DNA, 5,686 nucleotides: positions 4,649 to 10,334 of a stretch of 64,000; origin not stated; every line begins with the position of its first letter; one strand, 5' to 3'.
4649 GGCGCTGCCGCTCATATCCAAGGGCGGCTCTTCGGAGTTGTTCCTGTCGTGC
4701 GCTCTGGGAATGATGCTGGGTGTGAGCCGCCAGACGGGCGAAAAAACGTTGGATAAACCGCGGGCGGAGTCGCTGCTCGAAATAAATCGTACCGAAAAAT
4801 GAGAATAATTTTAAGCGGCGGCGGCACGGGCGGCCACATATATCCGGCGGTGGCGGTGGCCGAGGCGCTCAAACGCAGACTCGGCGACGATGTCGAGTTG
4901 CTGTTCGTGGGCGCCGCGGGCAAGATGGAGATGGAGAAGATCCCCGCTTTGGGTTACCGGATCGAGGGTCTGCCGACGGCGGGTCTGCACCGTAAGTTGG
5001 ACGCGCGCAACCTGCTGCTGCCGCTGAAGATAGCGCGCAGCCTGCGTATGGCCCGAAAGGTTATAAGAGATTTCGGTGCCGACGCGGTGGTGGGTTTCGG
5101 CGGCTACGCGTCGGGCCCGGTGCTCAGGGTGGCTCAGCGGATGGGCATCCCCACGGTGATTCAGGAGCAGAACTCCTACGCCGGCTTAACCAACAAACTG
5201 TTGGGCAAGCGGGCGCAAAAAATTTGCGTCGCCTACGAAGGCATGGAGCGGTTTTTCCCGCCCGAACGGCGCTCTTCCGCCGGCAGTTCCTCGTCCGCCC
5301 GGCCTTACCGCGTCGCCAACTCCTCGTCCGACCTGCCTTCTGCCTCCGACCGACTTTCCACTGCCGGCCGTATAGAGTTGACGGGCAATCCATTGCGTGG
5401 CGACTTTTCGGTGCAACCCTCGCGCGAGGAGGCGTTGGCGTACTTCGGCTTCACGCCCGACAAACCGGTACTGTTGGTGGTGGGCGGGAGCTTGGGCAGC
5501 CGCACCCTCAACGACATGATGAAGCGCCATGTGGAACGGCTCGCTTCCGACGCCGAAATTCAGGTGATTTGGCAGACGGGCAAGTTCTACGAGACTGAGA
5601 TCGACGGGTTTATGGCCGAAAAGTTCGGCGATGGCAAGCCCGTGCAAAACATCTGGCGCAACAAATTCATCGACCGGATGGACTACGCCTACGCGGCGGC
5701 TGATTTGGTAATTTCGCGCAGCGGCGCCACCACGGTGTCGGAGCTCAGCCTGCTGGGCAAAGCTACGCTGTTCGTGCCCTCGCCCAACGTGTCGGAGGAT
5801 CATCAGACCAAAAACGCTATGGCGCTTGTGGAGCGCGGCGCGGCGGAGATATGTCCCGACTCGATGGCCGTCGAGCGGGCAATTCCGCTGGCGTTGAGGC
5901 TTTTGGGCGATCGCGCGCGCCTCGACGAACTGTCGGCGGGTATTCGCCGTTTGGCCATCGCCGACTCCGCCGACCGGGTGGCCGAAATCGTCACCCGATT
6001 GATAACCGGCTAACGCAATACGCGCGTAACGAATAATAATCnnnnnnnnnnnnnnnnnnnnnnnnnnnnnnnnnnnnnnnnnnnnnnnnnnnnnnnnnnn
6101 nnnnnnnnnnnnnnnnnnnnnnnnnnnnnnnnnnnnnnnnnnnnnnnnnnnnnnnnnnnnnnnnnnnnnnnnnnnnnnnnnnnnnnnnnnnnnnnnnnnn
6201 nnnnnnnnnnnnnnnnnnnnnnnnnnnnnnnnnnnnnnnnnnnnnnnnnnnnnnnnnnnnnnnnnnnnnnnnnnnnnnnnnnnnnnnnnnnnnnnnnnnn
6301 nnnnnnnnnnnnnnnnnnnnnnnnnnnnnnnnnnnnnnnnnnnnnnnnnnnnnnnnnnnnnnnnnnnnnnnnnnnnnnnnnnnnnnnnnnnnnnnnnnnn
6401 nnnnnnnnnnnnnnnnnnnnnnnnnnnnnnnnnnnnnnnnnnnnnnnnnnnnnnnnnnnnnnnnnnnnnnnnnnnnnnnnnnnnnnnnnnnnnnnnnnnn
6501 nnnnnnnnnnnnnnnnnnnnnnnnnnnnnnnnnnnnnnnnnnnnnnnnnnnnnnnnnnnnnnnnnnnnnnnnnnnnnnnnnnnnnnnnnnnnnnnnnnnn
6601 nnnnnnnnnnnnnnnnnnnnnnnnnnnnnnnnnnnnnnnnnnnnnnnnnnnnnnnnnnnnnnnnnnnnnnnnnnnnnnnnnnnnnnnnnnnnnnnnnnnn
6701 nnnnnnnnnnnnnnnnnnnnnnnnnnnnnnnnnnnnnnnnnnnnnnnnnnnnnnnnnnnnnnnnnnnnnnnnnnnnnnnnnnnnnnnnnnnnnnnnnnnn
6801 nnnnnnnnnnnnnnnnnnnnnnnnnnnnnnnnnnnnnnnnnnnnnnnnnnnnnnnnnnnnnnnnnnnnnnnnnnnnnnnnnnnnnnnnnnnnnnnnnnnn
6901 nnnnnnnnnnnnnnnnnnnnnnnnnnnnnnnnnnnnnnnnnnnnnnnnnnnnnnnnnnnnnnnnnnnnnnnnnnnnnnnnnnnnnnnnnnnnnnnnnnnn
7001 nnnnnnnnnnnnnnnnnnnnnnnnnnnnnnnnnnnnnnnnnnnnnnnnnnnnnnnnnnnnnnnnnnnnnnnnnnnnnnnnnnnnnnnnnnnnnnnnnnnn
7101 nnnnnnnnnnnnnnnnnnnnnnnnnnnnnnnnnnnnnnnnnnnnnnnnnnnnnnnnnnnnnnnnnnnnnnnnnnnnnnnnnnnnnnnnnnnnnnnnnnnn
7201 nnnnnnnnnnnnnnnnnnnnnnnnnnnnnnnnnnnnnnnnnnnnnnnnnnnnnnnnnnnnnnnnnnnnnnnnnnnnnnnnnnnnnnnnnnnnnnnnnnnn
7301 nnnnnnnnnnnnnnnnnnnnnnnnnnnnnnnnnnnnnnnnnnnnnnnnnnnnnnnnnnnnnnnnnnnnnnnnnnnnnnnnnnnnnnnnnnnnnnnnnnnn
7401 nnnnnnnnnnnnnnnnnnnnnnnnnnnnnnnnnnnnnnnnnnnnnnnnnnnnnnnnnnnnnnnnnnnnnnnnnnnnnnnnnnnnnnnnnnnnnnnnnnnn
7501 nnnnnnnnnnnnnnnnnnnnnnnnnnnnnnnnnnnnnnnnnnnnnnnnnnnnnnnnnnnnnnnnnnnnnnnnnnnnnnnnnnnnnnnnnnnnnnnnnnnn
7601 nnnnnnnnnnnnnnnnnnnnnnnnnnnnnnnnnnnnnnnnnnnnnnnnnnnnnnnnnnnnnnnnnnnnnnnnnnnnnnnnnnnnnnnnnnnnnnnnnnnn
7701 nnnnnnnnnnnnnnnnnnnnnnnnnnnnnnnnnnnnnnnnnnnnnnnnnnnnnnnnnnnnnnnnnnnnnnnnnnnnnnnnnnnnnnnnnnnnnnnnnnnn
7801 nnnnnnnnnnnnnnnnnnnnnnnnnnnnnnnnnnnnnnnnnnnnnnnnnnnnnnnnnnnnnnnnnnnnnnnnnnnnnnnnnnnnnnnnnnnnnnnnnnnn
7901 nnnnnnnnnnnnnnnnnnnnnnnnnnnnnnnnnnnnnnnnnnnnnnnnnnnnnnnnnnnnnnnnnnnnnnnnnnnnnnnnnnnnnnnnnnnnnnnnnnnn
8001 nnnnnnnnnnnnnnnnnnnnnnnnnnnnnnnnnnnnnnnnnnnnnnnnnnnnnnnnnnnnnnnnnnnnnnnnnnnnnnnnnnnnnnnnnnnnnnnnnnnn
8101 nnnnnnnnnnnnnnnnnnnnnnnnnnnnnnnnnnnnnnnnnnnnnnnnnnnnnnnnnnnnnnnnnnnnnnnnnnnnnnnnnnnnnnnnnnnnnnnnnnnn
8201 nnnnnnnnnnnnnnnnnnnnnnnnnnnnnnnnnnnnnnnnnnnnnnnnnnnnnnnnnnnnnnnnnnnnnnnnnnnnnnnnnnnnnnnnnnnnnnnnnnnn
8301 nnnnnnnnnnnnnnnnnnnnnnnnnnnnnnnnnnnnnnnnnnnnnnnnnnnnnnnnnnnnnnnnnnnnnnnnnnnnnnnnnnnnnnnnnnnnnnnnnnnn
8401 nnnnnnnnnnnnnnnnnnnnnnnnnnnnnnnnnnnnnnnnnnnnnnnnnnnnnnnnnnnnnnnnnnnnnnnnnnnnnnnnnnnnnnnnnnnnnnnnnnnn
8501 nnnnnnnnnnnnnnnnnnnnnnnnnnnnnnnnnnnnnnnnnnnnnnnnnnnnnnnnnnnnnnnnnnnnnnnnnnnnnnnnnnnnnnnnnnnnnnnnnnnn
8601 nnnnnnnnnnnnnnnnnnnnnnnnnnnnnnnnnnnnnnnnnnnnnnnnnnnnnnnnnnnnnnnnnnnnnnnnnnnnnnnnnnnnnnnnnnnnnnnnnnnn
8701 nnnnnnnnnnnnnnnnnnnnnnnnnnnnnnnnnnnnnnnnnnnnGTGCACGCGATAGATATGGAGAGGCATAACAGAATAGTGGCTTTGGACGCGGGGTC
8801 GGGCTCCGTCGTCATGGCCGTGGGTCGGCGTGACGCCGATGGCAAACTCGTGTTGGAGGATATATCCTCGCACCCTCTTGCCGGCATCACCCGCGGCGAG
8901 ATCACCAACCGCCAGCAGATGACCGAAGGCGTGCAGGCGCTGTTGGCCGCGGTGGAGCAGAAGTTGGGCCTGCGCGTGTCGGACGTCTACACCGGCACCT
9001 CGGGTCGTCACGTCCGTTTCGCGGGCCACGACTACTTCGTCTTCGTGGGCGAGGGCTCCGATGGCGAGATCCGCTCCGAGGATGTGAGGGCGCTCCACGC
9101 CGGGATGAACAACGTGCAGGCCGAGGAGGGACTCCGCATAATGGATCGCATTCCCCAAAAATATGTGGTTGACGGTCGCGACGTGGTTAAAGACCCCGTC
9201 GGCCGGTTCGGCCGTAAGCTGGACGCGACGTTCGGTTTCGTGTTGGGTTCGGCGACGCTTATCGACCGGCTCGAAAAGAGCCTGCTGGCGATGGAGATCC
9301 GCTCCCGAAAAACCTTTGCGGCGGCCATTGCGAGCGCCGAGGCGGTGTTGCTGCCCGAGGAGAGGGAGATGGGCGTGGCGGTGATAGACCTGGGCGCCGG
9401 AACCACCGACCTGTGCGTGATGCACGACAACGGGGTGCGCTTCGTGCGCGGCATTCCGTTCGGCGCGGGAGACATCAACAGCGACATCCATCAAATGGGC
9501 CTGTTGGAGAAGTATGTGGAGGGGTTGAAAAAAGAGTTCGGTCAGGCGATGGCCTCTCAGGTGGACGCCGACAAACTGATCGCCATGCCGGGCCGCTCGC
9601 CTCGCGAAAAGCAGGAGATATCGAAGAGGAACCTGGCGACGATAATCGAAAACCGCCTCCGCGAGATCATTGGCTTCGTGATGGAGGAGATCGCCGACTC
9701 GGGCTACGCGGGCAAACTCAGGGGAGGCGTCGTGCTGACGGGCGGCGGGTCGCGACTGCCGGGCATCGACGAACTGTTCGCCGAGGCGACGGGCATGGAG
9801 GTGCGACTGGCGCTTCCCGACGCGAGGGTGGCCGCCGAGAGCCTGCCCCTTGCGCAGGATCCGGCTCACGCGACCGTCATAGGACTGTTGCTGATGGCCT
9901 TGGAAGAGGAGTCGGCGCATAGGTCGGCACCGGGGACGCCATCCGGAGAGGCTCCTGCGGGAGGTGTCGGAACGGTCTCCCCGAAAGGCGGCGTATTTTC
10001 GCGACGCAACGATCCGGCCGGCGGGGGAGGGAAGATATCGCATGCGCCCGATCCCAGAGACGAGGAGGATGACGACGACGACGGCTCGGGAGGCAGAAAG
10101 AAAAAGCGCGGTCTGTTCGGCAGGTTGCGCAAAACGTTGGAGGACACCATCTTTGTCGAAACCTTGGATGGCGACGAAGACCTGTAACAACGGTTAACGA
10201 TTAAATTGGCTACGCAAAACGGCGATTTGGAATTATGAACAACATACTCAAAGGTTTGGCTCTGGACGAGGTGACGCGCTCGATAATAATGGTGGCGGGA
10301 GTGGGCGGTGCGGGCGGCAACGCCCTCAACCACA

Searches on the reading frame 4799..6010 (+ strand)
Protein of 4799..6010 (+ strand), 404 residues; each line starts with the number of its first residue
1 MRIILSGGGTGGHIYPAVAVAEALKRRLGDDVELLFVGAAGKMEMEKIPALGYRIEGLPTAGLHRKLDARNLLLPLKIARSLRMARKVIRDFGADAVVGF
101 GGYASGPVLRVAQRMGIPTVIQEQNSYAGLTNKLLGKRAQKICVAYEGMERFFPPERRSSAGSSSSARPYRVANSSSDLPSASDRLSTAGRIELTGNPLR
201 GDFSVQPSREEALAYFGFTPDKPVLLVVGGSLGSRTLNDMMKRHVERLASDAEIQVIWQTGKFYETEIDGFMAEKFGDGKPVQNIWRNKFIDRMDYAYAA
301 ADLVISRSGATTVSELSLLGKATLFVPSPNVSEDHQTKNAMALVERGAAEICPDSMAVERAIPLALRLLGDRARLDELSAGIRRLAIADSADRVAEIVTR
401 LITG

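Call 53: search_protein_families(library=pfam, proteins=[window:4799-6010:+])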
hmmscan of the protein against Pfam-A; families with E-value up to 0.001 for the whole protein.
window:4799-6010:+ (404 aa): 3 families
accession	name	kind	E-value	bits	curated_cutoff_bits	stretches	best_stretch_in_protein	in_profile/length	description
PF03033.26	Glyco_transf_28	-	7e-31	107.6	26.2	1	3-143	1-138/139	Glycosyltransferase family 28 N-terminal domain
PF04101.22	Glyco_tran_28_C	-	9.2e-29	101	22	1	224-359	1-131/166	Glycosyltransferase family 28 C-terminal domain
PF13579.12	Glyco_trans_4_4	-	2.2e-07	31.8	29.7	1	19-127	9-105/158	Glycosyl transferase 4-like domain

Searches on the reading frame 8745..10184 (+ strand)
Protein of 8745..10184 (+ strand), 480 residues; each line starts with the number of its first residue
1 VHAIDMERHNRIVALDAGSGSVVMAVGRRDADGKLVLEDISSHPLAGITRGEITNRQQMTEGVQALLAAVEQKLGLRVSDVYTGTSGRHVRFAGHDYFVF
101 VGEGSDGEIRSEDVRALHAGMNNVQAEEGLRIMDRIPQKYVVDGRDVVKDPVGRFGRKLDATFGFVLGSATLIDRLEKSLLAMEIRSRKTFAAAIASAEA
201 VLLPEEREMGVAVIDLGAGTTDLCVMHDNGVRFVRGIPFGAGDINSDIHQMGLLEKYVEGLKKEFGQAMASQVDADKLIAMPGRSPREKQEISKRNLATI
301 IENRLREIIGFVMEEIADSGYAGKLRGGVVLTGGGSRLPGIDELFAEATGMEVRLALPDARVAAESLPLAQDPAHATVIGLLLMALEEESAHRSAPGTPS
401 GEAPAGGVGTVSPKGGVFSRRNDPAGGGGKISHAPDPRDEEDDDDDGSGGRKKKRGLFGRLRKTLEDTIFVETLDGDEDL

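Call 53: search_protein_families(library=pfam, proteins=[window:8745-10184:+])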
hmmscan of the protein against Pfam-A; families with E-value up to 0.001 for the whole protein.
window:8745-10184:+ (480 aa): 5 families
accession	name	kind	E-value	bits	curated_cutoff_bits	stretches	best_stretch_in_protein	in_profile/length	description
PF14450.12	FtsA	-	3.1e-22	79.7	31.8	1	212-380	1-127/127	Cell division protein FtsA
PF02491.25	SHS2_FTSA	-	5.9e-14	52.6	25.4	1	87-166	1-78/79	SHS2 domain inserted in FTSA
PF06723.19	MreB_Mbl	-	3.9e-13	49.4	27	1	191-357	131-305/327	MreB/Mbl protein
PF11104.14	PilM_2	-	1.9e-08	34.1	27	1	180-250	149-221/340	Type IV pilus assembly protein PilM;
PF00012.26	HSP70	-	3.1e-06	26.1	20.6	1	243-356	245-357/599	Hsp70 protein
